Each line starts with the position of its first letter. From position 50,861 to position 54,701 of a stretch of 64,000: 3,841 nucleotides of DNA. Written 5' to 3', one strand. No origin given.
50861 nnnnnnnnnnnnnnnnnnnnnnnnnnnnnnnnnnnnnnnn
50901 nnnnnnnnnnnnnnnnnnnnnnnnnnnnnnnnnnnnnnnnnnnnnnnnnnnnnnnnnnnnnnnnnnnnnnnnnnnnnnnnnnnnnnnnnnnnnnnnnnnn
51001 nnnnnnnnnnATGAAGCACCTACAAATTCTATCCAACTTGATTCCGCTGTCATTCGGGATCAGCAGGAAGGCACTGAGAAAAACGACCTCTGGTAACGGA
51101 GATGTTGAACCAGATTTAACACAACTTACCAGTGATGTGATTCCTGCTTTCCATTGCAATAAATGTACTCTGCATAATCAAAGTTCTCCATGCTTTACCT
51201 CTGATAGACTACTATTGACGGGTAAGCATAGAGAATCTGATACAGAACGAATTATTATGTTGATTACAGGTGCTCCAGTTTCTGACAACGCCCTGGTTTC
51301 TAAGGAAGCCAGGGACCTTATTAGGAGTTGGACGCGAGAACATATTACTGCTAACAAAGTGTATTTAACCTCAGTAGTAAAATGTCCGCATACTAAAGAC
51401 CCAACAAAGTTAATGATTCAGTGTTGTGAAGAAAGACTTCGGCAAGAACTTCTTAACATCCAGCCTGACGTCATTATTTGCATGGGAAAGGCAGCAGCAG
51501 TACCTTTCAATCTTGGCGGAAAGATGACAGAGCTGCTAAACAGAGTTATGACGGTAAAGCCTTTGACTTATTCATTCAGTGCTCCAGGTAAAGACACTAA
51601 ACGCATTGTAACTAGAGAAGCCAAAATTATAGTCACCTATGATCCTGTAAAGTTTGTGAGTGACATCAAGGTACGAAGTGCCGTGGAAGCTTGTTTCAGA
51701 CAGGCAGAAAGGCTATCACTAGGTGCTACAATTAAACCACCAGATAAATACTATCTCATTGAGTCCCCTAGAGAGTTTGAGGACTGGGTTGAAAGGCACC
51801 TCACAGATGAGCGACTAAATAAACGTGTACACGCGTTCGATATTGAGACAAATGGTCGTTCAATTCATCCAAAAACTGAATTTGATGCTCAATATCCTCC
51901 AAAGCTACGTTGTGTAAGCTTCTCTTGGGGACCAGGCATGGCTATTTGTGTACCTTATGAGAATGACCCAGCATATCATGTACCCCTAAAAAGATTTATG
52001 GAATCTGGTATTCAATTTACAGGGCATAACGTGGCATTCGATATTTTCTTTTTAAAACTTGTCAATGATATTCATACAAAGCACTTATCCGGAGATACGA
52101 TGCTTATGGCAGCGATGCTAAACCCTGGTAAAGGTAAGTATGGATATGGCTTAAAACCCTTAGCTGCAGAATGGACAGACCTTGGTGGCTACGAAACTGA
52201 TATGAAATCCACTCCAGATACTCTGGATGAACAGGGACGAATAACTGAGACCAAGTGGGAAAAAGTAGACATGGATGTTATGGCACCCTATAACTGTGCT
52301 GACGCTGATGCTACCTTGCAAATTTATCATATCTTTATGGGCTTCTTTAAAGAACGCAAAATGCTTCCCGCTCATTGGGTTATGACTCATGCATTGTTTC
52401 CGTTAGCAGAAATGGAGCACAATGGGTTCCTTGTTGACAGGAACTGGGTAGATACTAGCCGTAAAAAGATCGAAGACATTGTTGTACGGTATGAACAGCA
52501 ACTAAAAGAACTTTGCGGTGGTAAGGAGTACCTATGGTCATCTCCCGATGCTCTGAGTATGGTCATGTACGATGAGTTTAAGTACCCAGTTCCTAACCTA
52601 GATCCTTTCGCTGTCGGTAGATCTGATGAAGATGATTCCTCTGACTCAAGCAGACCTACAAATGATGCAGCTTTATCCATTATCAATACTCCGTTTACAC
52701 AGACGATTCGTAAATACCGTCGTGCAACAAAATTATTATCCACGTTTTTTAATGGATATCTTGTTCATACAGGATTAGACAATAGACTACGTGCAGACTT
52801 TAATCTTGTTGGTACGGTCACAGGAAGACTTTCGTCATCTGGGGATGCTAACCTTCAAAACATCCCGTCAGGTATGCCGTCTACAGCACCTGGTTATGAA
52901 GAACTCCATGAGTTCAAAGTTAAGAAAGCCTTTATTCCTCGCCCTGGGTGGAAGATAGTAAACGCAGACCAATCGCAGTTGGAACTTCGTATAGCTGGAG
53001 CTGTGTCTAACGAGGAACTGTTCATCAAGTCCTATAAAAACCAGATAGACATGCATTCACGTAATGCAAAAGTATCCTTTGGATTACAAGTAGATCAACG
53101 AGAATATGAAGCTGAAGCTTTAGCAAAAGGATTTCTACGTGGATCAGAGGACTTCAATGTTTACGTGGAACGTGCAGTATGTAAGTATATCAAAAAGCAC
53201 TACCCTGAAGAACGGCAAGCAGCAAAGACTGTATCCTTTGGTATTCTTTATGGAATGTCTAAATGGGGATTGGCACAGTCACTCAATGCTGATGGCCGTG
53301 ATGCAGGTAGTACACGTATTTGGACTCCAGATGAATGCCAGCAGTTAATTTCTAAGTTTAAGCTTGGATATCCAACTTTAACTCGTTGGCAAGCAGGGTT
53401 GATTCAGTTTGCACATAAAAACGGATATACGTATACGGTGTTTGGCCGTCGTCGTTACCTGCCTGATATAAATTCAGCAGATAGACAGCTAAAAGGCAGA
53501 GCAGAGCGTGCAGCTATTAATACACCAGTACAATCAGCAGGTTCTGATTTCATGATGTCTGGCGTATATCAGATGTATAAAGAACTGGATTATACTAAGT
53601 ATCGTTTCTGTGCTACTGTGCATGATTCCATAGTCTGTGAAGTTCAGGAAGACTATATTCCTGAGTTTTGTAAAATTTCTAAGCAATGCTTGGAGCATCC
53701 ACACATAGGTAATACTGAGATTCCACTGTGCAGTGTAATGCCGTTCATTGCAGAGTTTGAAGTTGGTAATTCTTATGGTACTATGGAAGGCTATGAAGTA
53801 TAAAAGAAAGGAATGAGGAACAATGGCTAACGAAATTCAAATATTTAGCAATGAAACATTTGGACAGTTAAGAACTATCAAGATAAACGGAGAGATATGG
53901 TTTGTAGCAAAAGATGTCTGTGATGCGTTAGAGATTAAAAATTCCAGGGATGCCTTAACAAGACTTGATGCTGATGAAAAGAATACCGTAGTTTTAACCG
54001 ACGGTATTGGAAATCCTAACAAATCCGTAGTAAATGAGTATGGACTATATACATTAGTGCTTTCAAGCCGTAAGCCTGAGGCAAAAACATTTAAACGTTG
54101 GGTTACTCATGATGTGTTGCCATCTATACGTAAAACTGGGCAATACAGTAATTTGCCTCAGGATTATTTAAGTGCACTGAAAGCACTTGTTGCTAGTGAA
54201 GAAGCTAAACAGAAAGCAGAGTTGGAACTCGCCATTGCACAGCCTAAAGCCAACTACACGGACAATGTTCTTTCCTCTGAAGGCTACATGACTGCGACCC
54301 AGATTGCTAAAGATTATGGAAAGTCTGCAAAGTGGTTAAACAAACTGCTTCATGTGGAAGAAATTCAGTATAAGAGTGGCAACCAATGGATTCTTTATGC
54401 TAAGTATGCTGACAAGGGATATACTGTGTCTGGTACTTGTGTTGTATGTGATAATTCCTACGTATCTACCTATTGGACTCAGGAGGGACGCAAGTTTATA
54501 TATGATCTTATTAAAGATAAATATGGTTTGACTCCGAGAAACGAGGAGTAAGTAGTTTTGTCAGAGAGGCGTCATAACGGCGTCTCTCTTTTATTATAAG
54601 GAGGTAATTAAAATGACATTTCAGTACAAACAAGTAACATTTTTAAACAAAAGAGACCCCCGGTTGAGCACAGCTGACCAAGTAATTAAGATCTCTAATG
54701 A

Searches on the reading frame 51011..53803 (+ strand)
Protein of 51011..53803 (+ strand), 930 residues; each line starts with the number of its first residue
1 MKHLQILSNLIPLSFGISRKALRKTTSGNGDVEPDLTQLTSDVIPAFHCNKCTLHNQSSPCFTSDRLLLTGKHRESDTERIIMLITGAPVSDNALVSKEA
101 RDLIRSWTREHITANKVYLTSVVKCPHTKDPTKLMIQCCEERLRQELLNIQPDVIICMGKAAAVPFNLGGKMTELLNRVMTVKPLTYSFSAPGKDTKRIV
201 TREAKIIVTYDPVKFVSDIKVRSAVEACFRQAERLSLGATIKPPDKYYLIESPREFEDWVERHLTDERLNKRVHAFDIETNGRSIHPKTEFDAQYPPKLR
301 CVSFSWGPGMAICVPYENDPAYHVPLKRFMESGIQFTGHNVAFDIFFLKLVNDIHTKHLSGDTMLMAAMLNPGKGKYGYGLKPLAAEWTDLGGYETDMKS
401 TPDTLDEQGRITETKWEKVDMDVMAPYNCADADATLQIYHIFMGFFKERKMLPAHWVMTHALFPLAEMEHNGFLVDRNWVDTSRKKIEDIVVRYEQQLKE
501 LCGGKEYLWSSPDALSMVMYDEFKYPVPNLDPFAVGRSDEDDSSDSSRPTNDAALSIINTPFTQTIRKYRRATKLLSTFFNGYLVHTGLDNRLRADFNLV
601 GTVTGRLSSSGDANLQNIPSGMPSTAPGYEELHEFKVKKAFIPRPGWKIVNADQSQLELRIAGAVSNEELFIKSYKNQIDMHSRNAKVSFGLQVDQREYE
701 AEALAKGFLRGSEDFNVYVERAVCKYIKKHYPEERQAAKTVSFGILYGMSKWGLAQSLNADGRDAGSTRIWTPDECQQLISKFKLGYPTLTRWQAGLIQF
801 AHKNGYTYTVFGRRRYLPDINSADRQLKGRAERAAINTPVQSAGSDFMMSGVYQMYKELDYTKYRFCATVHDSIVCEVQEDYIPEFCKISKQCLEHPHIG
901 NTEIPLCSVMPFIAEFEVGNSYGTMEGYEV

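Call 9: search_protein_families(library=pfam, proteins=[window:51011-53803:+], max_evalue=0.01)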
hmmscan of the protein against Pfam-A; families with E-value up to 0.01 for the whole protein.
window:51011-53803:+ (930 aa): 3 families
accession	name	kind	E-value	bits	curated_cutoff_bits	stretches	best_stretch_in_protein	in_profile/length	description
PF00476.26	DNA_pol_A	-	1.4e-74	251.8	34.3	2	703-906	175-369/381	DNA polymerase family A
PF03167.25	UDG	-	1.5e-10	41.7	24.3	1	86-193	24-104/141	Uracil DNA glycosylase superfamily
PF01612.26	DNA_pol_A_exo1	-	2.7e-09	37.5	23.6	1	256-442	10-168/173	3'-5' exonuclease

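Call 31: search_dna_similar(query=window:51011-53803:+, collection=phages, mode=protein, max_rows=15)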
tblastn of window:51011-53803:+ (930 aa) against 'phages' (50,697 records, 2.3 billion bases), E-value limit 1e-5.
Records with a match: 3415; places in all: 3443; records where one place covers at least 80% of the query: 29.
Best place of each record, by identity: <60% 3415.
By first word of the organism name: Vibrio 518; Staphylococcus 336; Salmonella 328; Bacillus 247; Mycobacterium 235; Microbacterium 204; Escherichia 190; Enterococcus 144; Pseudomonas 134; Arthrobacter 133; and 92 more.
By host as written in the record: - 574; Mycobacterium smegmatis mc2 155 167; Staphylococcus aureus 112; Microbacterium foliorum NRRL B-24224 SEA 98; Microbacterium foliorum NRRL B-24224 79; Arthrobacter sp. ATCC 21022 72; Escherichia coli 62; Listeria monocytogenes 56; and 691 more.
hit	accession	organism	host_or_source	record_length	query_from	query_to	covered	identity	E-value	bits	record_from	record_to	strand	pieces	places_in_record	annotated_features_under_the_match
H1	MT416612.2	Bacillus phage YungSlug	Bacillus thuringiensis kurstaki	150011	32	929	97%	24.9%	4e-48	193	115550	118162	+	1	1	DNA polymerase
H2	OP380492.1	Bacillus phage Nachito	Bacillus sp. ET1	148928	82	927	91%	25.5%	2e-44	181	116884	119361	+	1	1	DNA polymerase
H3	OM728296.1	Bacillus phage vB_BsuM-Goe26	Bacillus subtilis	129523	118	925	87%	26.3%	8e-29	201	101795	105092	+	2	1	hypothetical protein (x2) | polA_1: DNA polymerase I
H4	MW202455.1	Caudoviricetes sp.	Manatee Spring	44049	48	919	94%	24.3%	1e-43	178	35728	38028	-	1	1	DNA polymerase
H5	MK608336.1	Serratia phage Serbin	Serratia marcescens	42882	44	926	95%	23.4%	1e-43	179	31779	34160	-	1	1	DNA polymerase I | cytidine deaminase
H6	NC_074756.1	Serratia phage Serbin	Serratia marcescens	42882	44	926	95%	23.4%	1e-43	179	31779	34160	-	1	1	DNA polymerase I | cytidine deaminase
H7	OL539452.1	Serratia phage vB_SmaS_Opt-155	Serratia marcescens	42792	44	926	95%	23.4%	2e-43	178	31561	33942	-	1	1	putative DNA polymerase I | cytidine (dCMP) deaminase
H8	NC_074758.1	Serratia phage vB_SmaS_Opt-155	Serratia marcescens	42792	44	926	95%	23.4%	2e-43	178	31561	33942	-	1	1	putative DNA polymerase I | cytidine (dCMP) deaminase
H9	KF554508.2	Bacillus phage CP-51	Bacillus cereus HER1399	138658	97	923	89%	24.9%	2e-56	218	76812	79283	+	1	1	putative dna polymerase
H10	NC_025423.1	Bacillus phage CP-51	Bacillus cereus HER1399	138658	97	923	89%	24.9%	2e-56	218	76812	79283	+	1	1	DNA polymerase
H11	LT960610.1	Bacillus phage SBSphiC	Bacillus subtilis BEST7003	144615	118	925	87%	25.2%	2e-45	184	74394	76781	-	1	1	record has no annotation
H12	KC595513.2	Bacillus phage Shanette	Bacillus cereus BGSC 6E1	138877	97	923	89%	24.6%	8e-54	211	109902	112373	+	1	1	DNA polymerase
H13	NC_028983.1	Bacillus phage Shanette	Bacillus cereus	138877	97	923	89%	24.6%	8e-54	211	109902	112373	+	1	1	DNA polymerase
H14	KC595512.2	Bacillus phage JL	Bacillus cereus BGSC 6E1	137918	97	923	89%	24.6%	1e-53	210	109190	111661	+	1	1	DNA polymerase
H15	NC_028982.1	Bacillus phage JL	Bacillus cereus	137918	97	923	89%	24.6%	1e-53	210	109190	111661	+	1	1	DNA polymerase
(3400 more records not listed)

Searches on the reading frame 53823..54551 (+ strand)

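Call 9: search_protein_families(library=pfam, proteins=[window:53823-54551:+], max_evalue=0.01)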
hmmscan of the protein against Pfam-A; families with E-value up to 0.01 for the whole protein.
window:53823-54551:+ (242 aa): 2 families
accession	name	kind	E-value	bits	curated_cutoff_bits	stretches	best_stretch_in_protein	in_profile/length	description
PF03374.19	ANT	-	6.8e-28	97.6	25.3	1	134-231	2-106/108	Phage antirepressor protein KilAC domain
PF02498.22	Bro-N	-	4.4e-25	88.6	25.6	1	15-100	1-96/96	BRO family, N-terminal domain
